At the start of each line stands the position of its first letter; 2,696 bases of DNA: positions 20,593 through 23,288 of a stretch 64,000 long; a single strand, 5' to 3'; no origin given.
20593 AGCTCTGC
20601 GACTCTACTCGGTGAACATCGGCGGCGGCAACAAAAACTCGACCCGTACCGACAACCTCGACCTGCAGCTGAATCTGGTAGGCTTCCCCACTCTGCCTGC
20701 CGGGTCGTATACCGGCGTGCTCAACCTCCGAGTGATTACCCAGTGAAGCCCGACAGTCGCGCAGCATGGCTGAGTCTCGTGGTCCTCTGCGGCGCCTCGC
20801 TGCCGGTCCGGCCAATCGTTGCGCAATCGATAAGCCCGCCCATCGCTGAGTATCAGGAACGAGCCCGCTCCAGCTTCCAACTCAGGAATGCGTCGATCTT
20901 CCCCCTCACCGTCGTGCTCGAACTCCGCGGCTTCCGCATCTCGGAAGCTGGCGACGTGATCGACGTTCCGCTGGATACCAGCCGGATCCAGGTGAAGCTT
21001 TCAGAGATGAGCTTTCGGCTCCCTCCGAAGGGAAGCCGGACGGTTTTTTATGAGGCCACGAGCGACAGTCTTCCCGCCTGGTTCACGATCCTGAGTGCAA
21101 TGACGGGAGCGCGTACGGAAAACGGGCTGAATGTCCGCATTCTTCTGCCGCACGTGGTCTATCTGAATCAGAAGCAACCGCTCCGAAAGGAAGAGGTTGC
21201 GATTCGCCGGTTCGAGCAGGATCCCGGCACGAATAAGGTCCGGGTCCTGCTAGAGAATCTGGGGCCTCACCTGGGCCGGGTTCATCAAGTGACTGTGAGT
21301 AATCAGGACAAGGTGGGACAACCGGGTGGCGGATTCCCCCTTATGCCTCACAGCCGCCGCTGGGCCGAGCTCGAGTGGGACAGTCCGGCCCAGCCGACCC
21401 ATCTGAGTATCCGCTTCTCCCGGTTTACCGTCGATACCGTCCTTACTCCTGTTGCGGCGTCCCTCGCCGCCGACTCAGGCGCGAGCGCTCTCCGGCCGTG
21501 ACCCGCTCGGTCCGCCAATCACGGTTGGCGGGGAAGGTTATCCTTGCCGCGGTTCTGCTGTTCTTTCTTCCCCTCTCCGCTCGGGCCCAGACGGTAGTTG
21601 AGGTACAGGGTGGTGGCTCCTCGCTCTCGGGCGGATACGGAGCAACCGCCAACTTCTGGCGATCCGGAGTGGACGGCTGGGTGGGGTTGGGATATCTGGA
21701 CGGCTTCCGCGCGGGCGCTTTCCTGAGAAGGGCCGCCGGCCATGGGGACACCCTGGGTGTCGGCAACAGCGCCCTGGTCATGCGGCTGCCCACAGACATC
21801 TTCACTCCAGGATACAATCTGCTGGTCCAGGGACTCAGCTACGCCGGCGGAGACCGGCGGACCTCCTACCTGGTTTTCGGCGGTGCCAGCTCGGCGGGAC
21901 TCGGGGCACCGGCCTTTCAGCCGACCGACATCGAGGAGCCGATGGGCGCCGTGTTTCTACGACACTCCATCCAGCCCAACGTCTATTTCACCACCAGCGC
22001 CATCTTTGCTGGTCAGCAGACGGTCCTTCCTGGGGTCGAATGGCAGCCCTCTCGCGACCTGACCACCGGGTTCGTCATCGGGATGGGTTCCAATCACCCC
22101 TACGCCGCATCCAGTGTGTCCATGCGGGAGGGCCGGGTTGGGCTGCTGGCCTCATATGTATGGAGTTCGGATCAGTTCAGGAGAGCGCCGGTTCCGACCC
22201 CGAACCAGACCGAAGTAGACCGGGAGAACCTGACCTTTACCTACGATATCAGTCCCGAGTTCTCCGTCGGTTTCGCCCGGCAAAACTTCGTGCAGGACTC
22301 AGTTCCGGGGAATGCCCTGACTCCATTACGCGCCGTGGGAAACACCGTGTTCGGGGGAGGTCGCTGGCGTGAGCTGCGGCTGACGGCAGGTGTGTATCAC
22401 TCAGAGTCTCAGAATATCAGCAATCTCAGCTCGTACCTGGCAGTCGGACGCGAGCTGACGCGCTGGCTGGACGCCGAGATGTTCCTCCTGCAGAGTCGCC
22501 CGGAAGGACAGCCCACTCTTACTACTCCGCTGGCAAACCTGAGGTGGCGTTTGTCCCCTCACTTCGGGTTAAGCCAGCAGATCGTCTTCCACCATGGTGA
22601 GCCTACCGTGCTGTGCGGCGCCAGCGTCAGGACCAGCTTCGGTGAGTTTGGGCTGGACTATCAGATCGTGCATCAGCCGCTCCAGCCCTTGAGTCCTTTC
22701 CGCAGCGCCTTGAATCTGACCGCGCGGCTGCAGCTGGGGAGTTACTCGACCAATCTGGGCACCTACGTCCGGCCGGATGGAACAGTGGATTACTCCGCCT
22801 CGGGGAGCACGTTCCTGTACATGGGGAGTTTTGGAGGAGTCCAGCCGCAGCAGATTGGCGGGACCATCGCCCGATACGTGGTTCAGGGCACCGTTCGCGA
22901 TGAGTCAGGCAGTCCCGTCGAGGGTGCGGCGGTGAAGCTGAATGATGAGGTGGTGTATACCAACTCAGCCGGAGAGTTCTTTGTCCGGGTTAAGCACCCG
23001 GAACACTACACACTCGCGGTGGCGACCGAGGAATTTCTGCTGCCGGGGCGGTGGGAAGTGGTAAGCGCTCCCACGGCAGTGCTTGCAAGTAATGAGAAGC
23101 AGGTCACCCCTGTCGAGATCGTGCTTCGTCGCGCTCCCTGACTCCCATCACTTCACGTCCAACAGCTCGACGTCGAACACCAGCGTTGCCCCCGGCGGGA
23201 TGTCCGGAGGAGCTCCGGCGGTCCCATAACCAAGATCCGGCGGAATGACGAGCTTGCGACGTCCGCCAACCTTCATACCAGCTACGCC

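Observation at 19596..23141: Subunit-subunit-chaperone-like-barrel operon: candidate uncharacterised surface-fibre assembly system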

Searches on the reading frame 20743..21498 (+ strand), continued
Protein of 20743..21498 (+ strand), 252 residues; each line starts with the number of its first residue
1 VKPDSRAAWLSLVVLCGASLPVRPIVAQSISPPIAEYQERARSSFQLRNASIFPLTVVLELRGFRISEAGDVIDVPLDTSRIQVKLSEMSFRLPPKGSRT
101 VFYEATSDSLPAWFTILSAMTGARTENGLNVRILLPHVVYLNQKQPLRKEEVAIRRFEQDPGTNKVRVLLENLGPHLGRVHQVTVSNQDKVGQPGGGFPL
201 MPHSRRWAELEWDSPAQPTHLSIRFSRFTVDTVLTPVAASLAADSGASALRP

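Call 42: find_encoding_contigs(protein=P0470, flank=6000, max_places=2)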
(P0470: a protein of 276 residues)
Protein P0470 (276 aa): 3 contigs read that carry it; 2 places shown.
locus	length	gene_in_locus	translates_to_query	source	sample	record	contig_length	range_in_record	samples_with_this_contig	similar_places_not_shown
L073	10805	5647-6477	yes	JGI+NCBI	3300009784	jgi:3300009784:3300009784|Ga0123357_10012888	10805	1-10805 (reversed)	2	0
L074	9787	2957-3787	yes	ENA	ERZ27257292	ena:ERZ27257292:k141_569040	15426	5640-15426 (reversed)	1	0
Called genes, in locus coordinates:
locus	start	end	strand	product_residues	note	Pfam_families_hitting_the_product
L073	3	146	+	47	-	?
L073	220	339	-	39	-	-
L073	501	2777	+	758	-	PF13432:TPR_16 (faint), PF13428:TPR_14 (faint), PF13174:TPR_6 (faint), PF13525:YfiO (faint), PF01464:SLT, PF27553:SLT_superhelical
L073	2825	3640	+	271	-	PF03724:META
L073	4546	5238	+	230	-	-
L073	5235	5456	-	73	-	-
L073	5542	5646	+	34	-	-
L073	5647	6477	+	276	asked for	-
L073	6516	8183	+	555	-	PF13620:CarboxypepD_reg (weak)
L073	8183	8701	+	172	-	-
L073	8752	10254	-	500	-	PF00072:Response_reg, PF13191:AAA_16 (faint), PF00158:Sigma54_activat, PF01078:Mg_chelatase (faint), PF14532:Sigma54_activ_2, PF07728:AAA_5, PF25601:AAA_lid_14, PF02954:HTH_8, +1 more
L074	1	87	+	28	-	?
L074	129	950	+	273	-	PF03724:META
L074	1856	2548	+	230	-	-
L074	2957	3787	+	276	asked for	-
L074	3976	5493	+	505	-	PF13620:CarboxypepD_reg (weak), PF13715:CarbopepD_reg_2 (faint)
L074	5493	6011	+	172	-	-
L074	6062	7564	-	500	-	PF00072:Response_reg, PF13191:AAA_16 (faint), PF00158:Sigma54_activat, PF01078:Mg_chelatase (faint), PF14532:Sigma54_activ_2, PF07728:AAA_5, PF25601:AAA_lid_14, PF02954:HTH_8, +1 more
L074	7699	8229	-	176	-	-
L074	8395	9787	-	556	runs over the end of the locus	PF06609:TRI12, PF00083:Sugar_tr, PF07690:MFS_1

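Call 43: find_encoding_contigs(protein=P0485, flank=6000, max_places=2)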
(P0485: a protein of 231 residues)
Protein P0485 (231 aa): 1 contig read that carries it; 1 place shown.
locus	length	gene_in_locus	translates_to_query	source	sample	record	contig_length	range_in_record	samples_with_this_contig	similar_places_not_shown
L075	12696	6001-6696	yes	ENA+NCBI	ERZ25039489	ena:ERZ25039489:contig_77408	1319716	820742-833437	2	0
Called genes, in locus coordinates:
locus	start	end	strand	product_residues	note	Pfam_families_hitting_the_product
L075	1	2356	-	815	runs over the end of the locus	PF02203:TarH (weak), PF12729:4HB_MCP_1, PF00989:PAS, PF08448:PAS_4 (weak), PF13188:PAS_8 (weak), PF13426:PAS_9, PF00990:GGDEF, PF00563:EAL, +1 more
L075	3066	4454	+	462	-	PF00072:Response_reg, PF07238:PilZ (weak), PF07228:SpoIIE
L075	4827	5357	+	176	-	-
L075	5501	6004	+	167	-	-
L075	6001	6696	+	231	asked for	-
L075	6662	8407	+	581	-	-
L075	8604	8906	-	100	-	PF03992:ABM (weak)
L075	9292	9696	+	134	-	PF00072:Response_reg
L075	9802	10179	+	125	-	PF00989:PAS (weak), PF13188:PAS_8, PF13426:PAS_9 (weak)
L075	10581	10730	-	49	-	-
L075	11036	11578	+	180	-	-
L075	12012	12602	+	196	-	PF07238:PilZ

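Call 81: list_cluster_members(proteins=[P0364, P0370, P0375, P0380, P0392, P0399, P0403, P0415, P0435, P0446])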
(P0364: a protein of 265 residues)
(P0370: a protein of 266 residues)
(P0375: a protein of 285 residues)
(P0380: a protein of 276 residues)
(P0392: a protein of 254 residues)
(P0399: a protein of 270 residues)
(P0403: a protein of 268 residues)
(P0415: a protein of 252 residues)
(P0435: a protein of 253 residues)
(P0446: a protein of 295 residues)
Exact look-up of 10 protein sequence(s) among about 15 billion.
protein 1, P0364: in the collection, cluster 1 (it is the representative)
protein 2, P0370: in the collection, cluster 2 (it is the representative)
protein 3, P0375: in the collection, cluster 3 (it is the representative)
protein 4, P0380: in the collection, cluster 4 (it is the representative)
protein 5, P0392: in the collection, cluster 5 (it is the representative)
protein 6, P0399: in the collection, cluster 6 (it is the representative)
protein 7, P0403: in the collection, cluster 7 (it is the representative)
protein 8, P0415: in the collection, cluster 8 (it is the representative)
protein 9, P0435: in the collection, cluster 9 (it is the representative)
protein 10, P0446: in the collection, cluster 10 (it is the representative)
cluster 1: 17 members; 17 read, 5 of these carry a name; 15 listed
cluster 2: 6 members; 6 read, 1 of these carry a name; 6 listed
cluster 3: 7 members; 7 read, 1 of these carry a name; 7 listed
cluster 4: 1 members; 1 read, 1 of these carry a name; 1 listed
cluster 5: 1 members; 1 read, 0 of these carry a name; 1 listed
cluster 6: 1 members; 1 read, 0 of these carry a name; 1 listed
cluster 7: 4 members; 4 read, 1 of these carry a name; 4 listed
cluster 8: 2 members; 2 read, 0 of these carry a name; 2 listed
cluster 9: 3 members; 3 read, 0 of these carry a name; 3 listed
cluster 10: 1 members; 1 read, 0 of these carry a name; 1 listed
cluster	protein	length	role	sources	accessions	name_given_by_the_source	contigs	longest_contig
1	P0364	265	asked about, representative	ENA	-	-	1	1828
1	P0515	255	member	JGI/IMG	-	hypothetical protein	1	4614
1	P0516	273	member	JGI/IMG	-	hypothetical protein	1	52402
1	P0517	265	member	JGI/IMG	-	hypothetical protein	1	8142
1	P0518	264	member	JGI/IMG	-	hypothetical protein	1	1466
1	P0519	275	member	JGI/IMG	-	hypothetical protein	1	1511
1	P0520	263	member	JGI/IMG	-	-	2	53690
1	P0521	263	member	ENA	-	-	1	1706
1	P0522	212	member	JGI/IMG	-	-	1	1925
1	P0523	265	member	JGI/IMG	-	-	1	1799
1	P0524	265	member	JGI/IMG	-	-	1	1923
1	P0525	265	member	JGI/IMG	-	-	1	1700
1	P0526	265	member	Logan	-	-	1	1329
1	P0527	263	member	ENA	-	-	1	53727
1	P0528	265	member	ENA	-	-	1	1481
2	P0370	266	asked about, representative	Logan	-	-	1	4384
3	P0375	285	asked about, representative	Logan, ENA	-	-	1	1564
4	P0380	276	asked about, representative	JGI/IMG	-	hypothetical protein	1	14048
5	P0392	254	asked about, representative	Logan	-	-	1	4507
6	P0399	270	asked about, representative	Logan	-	-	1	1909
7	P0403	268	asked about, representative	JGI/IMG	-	-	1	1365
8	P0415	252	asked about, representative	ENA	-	-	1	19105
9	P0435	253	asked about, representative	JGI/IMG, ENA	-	-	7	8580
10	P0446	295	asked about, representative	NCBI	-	-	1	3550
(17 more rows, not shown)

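Call 82: search_protein_families(library=pfam, max_evalue=0.01, proteins=[P0453, P0390, P0369])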
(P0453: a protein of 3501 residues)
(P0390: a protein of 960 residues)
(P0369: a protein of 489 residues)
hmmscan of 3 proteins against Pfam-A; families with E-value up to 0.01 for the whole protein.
P0453 (3501 aa): 1 family
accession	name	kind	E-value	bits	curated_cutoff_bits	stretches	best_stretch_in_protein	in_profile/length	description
PF18125.6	RlmM_FDX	-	0.00018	22.4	22.2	0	1193-1226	19-52/71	RlmM ferredoxin-like domain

P0390 (960 aa): 0 families

P0369 (489 aa): 0 families

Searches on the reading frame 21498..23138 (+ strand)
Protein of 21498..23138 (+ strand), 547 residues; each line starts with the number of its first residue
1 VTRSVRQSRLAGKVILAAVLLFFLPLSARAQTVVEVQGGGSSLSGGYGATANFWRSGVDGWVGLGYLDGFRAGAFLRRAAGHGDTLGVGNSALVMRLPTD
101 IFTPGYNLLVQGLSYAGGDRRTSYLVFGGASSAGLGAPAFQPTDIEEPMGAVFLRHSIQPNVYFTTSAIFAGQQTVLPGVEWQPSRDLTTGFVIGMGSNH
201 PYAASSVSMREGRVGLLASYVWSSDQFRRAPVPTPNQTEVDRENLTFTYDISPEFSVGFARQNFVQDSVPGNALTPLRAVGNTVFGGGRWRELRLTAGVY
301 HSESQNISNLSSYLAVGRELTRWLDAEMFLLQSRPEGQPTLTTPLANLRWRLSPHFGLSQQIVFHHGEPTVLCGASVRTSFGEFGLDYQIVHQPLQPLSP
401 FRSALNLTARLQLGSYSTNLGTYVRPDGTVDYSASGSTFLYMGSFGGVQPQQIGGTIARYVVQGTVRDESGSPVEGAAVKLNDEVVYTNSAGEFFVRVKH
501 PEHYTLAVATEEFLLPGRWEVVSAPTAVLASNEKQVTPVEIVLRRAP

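Call 6: search_protein_families(library=pfam, max_evalue=1, proteins=[window:21498-23138:+])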
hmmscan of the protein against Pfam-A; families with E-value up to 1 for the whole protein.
seq(547 aa): 4 families
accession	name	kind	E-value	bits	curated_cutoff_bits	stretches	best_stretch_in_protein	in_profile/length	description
PF13620.12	CarboxypepD_reg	-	3.3e-08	34.2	32.3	1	462-513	2-59/82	Carboxypeptidase regulatory-like domain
PF13715.12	CarbopepD_reg_2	-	0.0021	18.5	32.2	1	462-509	1-51/88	CarboxypepD_reg-like domain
PF15976.11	CooC_C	-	0.086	13.3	29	1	446-510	4-67/93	CS1-pili formation C-terminal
PF02369.22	Big_1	-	0.088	13.4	34.9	1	461-500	20-68/93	Bacterial Ig-like domain (group 1)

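Call 7: search_protein_families(library=ncbifam, max_evalue=1, proteins=[window:21498-23138:+])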
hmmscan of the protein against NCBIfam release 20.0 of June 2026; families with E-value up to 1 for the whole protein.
seq(547 aa): 2 families
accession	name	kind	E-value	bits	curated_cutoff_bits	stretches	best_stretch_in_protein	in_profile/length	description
TIGR04134.1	lipo_with_rSAM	hypoth_equivalog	0.001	19.1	39.8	1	446-491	26-84/150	radical SAM-associated putative lipoprotein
TIGR04056.1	OMP_RagA_SusC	subfamily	0.16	10.2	368.25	1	462-506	3-47/981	SusC/RagA family TonB-linked outer membrane protein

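Call 8: find_homologous_proteins(query=window:21498-23138:+)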
Query seq(547 aa) (547 aa): 451 proteins with E <= 0.001 among 8000 candidates; the best 120 are listed.
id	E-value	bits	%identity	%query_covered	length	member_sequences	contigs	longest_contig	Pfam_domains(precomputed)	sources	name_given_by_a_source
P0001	0.0e+0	1214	99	100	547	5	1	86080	PF13620.13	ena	-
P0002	0.0e+0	1131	91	100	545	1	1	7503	PF13620.13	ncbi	ncbi:MAG: carboxypeptidase-like regulatory domain-containing protein [Gemmatimonadales bacterium]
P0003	0.0e+0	1130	91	100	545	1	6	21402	PF13620.13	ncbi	ncbi:MAG: carboxypeptidase-like regulatory domain-containing protein [Gemmatimonadales bacterium]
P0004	0.0e+0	1129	91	100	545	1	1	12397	PF13620.13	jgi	jgi:hypothetical protein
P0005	0.0e+0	1128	90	100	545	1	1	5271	PF13620.13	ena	-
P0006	0.0e+0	1126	90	100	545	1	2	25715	PF13620.13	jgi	jgi:hypothetical protein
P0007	0.0e+0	1124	91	100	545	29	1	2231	PF13620.13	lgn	-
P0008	0.0e+0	1120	89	100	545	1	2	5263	PF13620.13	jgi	jgi:hypothetical protein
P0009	0.0e+0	1120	89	100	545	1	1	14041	PF13620.13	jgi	jgi:hypothetical protein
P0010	0.0e+0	1119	91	98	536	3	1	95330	PF13620.13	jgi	jgi:hypothetical protein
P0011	0.0e+0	1118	89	100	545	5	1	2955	PF13620.13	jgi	jgi:hypothetical protein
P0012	0.0e+0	1114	89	100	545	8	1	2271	PF13620.13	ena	-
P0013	0.0e+0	1047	87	96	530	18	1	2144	PF13620.13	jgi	jgi:hypothetical protein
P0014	1.7e-287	972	80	95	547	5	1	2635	PF13620.13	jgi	jgi:hypothetical protein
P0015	1.5e-283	959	76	100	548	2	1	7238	PF13620.13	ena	-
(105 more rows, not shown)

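Call 11: find_encoding_contigs(protein=P0001, flank=6000, max_places=3)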
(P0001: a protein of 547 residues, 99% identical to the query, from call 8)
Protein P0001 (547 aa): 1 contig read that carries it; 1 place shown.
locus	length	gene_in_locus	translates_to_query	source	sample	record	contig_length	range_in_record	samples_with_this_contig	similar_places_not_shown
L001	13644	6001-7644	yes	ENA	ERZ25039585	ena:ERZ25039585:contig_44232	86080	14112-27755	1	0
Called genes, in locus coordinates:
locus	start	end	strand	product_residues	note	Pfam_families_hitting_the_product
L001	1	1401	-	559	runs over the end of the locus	PF17391:Urocanase_N, PF01175:Urocanase, PF17392:Urocanase_C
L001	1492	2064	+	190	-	PF04542:Sigma70_r2, PF08281:Sigma70_r4_2, PF04545:Sigma70_r4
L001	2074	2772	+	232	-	PF13490:zf-HC2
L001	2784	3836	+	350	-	PF13349:DUF4097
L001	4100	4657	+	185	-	-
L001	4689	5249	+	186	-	-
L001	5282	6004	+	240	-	-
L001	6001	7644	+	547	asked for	PF13620:CarboxypepD_reg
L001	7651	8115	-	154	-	PF00254:FKBP_C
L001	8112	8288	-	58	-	-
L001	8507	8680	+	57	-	-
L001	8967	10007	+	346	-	-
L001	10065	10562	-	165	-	PF00892:EamA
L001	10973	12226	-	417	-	PF05977:MFS_3, PF07690:MFS_1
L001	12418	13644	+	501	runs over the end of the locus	PF01464:SLT, PF01476:LysM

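Call 19: search_solved_structures(query=A2, max_evalue=10, show_alignments=0)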
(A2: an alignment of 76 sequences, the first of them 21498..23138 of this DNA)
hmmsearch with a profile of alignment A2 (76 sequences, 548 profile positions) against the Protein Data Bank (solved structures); distinct sequences matched with E-value up to 10: 3.
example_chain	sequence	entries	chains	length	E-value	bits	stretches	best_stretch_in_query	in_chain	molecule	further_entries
2xsv_A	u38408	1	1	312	0.99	10.9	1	453-497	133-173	CATECHOL 1,2 DIOXYGENASE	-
2xsr_A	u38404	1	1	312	1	10.9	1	453-497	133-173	CATECHOL 1,2 DIOXYGENASE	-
2xsu_A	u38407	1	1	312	1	10.9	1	453-497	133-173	CATECHOL 1,2 DIOXYGENASE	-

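Call 28: predict_structure(alignment_id=A2)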
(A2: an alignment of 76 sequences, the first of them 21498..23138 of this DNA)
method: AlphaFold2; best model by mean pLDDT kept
length: 547 residues; sequences in the alignment: 76
mean_pLDDT: 65.5   pTM: 0.54
mean pLDDT of the five models: 65.5, 56.1, 55.9, 53.4, 49.5
residues with pLDDT >= 90: 31; 70-90: 263; 50-70: 115; < 50: 138
segments of 3 or more residues with pLDDT < 50: 1-3, 23-52, 64-70, 102-107, 132-146, 226-238, 269-273, 379-383, 407-459
pLDDT, mean of each block of 10 residues (from residue 1): 54 72 45 32 36 58 46 67 72 57 49 78 78 37 49 85 84 76 88 74 82 86 52 39 81 83 65 61 81 83 83 83 81 83 80 73 76 63 54 59 51 29 31 26 26 31 88 83 74 68 88 79 90 79 87
secondary structure, 60 per line:
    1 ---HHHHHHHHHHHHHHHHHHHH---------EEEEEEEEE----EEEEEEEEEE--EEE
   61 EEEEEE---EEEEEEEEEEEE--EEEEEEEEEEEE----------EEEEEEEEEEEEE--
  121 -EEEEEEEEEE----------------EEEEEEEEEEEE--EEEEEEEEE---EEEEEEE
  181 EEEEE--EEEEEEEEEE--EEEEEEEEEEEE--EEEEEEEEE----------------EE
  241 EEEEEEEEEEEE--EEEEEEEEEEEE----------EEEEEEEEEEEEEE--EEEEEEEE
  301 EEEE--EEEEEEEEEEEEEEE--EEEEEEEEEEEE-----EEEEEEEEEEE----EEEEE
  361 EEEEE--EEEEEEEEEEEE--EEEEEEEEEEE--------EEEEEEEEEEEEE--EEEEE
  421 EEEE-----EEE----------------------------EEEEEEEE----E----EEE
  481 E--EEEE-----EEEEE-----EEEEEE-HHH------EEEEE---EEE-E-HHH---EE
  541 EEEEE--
elements in order: H4-23 E33-41 E46-55 E58-66 E70-81 E84-95 E106-118 E122-131 E148-159 E162-170 E174-185 E188-197 E200-211 E214-222 E239-252 E255-266 E277-290 E293-304 E307-321 E324-335 E341-351 E356-365 E368-379 E382-392 E401-413 E416-424 E430-432 E461-468 E478-481 E484-487 E493-497 E503-508 E519-523 E527-529 E539-545

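Call 32: fold_search(model_id=the predicted structure, library=pdb)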
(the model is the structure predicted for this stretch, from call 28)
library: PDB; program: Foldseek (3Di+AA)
matches with E <= 10: 699; with E <= 0.001: 102
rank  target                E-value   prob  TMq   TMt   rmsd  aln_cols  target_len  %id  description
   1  9fxb_D                1.9e-10  1.00  0.41  0.37  18.3       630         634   10  Cryo-EM structure of the type 1 pilus assembly platform as part of the FimI-bound chaperone-usher pilus complex (FimDH (released 2025-06-04)
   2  9fw9_D                3.7e-10  1.00  0.41  0.34  19.3       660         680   11  Cryo-EM structure of the type 1 pilus assembly platform as part of the FimA-bound chaperone-usher pilus complex (FimDH (released 2025-06-04)
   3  3rfz_E                2.0e-09  1.00  0.40  0.30  19.9       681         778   12  Crystal structure of the FimD usher bound to its cognate FimC:FimH substrate (released 2011-06-01)
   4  9fy9_D                3.6e-09  1.00  0.43  0.36  19.2       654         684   11  Cryo-EM structure of the type 1 chaperone-usher pilus FimD-tip complex (FimDHGFC) - Conformer 1 (released 2025-06-04)
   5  9bog_D                1.3e-08  1.00  0.40  0.29  18.8       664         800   12  Structural basis for adhesin secretion by the outer-membrane usher in type 1 pili (released 2024-10-09)
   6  9fx8_D                1.4e-08  1.00  0.41  0.35  19.0       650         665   11  Cryo-EM structure of the FimI-bound type 1 pilus assembly platform complex - Local refinement (released 2025-06-04)
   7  6cd2_C                1.1e-06  1.00  0.33  0.26  26.6       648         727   12  Crystal structure of the PapC usher bound to the chaperone-adhesin PapD-PapG (released 2018-10-03)
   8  7lhh_C                1.5e-06  1.00  0.34  0.25  27.8       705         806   11  Cryo-EM structure of E. coli P pilus tip assembly intermediate PapC-PapD-PapK-PapG in the second conformation (released 2021-08-11)
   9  5ixm_E                1.8e-05  1.00  0.29  0.29  15.0       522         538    9  The LPS Transporter LptDE from Yersinia pestis, core complex (released 2016-05-18)
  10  2vqi_B                2.5e-05  1.00  0.32  0.36  12.8       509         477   11  Structure of the P pilus usher (PapC) translocation pore (released 2008-05-27)
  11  9rpw_D                2.6e-05  1.00  0.30  0.29  16.2       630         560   11  Cryo-EM structure of Shigella flexneri LptDE dimer: closed-state unbound and open-state bound by Oekolampad phage RBP (released 2025-12-10)
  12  9kn3_A                5.4e-05  1.00  0.29  0.23  14.8       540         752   10  Cryo-EM structure of LptDEM complex from Escherichia coli (released 2025-07-23)
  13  5ldt_A                5.9e-05  1.00  0.31  0.41  13.3       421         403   11  Crystal Structures of MOMP from Campylobacter jejuni (released 2016-10-26)
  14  5ixm_C                6.2e-05  1.00  0.27  0.28  14.9       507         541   10  The LPS Transporter LptDE from Yersinia pestis, core complex (released 2016-05-18)
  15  6rcp_A                6.5e-05  1.00  0.28  0.42   9.8       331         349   11  Crystal structure of the OmpK36 clinical isolate ST258 from Klebsiella pneumonia (released 2019-09-11)
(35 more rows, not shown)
